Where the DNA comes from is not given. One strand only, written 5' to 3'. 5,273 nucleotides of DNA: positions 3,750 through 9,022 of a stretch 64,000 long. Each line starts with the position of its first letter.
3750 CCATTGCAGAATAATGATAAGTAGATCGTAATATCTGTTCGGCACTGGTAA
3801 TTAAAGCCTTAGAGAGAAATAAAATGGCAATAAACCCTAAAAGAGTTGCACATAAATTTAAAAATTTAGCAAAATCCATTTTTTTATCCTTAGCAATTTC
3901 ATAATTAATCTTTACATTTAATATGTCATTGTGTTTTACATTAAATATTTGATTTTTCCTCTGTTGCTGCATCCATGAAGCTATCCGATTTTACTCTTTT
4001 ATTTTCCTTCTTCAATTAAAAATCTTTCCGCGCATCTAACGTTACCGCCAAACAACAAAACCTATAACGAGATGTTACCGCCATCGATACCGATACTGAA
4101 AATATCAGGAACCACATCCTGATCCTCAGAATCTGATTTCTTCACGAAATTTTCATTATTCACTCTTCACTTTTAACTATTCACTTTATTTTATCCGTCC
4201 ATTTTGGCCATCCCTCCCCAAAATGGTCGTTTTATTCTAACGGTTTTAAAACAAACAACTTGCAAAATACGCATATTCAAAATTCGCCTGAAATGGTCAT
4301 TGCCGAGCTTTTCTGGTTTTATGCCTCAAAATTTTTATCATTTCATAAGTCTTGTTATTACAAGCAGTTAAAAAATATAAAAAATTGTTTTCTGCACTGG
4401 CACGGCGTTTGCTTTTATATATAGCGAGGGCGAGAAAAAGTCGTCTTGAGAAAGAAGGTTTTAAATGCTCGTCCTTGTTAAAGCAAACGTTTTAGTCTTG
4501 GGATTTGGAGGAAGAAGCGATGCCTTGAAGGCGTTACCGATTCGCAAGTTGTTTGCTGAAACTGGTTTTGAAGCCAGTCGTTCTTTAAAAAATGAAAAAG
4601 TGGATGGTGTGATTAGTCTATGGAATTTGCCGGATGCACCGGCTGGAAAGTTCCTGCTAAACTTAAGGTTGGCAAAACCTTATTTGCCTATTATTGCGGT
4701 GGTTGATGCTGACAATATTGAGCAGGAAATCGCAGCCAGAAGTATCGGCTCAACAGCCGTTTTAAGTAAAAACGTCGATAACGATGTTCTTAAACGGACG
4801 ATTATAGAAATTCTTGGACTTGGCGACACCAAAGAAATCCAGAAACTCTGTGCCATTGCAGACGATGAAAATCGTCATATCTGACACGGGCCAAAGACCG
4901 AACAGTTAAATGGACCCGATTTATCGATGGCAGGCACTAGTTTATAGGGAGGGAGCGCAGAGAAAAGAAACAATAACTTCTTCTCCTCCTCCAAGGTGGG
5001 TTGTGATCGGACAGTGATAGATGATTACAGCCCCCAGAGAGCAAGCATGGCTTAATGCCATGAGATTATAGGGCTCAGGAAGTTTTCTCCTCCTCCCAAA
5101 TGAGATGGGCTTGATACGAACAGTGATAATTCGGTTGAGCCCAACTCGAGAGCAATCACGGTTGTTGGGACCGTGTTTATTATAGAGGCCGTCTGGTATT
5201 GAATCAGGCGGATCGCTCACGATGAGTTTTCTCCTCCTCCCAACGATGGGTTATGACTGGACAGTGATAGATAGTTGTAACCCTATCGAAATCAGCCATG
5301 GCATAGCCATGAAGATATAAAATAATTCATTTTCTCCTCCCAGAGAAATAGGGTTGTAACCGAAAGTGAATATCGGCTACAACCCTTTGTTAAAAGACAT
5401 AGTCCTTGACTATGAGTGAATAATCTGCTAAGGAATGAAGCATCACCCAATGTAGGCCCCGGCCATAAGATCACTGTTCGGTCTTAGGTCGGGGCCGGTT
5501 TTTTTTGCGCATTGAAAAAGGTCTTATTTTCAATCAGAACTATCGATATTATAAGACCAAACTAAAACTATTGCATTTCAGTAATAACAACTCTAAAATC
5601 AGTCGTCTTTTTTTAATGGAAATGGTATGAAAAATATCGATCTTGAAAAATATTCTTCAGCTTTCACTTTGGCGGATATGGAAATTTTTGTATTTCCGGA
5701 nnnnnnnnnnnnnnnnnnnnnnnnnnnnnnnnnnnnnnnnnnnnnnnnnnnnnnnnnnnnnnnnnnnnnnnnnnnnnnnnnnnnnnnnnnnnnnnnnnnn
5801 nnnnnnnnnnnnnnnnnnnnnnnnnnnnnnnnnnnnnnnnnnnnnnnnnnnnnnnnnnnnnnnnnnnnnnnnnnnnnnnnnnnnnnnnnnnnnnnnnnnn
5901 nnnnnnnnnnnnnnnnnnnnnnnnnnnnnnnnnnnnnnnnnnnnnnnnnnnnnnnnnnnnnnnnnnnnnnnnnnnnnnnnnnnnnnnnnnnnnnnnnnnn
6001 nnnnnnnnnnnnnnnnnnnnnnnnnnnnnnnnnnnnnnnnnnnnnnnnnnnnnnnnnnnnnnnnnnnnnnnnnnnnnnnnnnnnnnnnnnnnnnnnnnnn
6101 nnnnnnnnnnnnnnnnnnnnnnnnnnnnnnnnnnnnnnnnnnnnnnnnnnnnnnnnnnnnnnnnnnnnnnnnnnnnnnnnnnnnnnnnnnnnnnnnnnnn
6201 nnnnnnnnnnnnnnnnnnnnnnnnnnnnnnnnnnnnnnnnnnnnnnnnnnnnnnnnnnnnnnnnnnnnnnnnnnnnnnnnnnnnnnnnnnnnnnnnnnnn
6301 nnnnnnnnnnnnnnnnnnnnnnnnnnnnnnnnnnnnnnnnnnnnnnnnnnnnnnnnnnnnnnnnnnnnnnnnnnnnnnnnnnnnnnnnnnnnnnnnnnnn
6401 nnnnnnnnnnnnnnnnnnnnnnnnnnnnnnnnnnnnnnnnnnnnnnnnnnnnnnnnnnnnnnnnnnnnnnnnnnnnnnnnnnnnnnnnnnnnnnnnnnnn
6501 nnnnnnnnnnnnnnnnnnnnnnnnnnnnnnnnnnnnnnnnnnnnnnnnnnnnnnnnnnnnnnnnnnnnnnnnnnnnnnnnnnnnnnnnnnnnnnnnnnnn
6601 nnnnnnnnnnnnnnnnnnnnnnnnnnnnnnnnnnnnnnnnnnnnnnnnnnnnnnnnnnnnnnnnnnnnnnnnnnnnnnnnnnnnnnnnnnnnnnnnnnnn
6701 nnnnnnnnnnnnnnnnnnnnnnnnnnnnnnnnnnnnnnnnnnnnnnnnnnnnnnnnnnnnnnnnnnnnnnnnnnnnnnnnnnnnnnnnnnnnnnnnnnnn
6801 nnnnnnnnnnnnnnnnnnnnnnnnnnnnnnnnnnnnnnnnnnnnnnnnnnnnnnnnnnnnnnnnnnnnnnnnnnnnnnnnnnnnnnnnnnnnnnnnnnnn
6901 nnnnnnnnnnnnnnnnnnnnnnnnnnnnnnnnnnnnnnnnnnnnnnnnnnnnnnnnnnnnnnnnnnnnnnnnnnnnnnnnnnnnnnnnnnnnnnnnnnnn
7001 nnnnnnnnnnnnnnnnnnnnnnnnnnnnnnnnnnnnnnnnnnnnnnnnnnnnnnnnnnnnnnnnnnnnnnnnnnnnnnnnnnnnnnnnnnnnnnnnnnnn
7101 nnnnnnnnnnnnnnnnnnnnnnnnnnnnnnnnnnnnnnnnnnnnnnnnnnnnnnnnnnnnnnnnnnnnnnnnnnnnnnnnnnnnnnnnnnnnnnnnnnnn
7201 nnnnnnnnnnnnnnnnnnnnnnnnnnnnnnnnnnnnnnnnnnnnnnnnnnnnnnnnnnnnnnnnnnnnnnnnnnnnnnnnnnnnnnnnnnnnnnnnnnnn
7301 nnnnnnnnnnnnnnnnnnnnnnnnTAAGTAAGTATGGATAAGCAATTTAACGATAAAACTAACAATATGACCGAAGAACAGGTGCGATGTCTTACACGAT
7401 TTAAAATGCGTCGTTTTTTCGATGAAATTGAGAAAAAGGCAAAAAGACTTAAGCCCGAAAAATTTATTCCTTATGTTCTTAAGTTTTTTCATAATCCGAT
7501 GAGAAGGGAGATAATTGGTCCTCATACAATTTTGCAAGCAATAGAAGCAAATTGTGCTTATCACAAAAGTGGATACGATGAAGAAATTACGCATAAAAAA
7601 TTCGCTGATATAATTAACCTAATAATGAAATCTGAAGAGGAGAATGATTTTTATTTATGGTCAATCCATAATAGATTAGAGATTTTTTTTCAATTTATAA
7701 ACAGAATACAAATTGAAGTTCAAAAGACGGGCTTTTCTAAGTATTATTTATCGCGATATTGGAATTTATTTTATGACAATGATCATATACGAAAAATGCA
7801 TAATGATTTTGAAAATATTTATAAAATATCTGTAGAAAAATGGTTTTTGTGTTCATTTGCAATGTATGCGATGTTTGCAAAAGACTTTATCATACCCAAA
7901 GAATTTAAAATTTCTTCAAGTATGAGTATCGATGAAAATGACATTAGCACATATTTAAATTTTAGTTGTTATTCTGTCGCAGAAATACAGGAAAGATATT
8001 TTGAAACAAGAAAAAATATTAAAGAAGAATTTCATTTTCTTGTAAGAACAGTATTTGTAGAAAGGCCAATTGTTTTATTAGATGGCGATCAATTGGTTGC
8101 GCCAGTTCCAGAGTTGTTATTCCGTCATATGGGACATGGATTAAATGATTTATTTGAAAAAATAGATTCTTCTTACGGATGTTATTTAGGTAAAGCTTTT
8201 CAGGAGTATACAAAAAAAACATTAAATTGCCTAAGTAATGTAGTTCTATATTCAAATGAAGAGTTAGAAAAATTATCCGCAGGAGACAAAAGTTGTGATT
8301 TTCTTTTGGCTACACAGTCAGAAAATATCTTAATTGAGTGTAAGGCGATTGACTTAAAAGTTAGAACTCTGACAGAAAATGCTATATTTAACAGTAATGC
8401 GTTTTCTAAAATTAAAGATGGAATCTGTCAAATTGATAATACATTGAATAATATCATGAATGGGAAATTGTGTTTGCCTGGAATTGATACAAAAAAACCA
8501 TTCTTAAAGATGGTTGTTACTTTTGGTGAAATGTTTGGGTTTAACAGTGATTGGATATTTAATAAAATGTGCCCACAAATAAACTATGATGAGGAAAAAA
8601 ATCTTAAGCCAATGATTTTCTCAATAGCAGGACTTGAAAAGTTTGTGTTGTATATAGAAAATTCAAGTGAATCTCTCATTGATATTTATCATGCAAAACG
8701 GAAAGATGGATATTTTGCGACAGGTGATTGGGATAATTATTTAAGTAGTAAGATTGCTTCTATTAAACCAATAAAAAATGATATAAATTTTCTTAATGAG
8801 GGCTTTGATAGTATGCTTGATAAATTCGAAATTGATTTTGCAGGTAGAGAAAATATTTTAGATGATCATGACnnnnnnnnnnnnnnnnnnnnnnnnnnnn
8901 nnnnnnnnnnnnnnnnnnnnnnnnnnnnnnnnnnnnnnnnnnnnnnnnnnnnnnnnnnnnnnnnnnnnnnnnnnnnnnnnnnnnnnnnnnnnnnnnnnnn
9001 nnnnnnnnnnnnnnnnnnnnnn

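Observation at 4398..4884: Consensus sigma54 promoter driving a pseudo-receiver gene placed directly upstream of the RNA array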

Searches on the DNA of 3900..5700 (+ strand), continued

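Call 49: search_rna_families(sources=[L003, L007, L015, L019, L023, L037, L045, L047, L052, L058, L073, L077], threshold=gathering)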
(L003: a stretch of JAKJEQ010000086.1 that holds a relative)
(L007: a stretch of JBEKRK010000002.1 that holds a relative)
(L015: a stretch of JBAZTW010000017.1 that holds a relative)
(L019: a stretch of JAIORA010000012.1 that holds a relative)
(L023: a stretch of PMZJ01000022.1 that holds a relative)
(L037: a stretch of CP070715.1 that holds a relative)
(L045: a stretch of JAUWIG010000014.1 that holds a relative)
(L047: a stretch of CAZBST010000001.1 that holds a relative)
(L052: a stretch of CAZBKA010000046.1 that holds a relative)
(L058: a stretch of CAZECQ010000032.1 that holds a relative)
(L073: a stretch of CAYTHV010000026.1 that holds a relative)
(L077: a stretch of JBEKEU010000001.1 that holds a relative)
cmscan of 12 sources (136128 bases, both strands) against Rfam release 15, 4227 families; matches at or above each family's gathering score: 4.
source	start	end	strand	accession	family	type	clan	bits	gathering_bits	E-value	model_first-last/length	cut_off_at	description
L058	7578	7651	-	RF00005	tRNA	Gene; tRNA;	CL00001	68.9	29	1.3e-12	1-71/71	no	tRNA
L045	8940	9013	-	RF00005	tRNA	Gene; tRNA;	CL00001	67.8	29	2.7e-12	1-71/71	no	tRNA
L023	8630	8703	-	RF00005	tRNA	Gene; tRNA;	CL00001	65.2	29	1.4e-11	1-71/71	no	tRNA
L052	7492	7565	-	RF00005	tRNA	Gene; tRNA;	CL00001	62.3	29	9e-11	1-71/71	no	tRNA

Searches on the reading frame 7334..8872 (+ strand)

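Call 4: search_protein_families(library=pfam, proteins=[window:7334-8872:+], max_evalue=1)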
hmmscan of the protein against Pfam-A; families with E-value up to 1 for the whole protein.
window:7334-8872:+ (513 aa): 0 families

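Call 43: search_protein_families(library=ncbifam, proteins=[window:7334-8872:+], max_evalue=0.001)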
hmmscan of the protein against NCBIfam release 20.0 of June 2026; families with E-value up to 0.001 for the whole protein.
window:7334-8872:+ (513 aa): 1 family
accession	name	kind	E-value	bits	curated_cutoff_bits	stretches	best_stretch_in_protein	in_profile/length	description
NF047931.1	antiphage_GapS1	subfamily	1.7e-28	99.7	320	1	33-410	2-385/455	GapS1 family protein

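Call 62: search_protein_families(library=padloc, proteins=[window:7334-8872:+], max_evalue=0.01)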
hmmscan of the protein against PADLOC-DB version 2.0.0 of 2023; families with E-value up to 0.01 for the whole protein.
window:7334-8872:+ (513 aa): 0 families
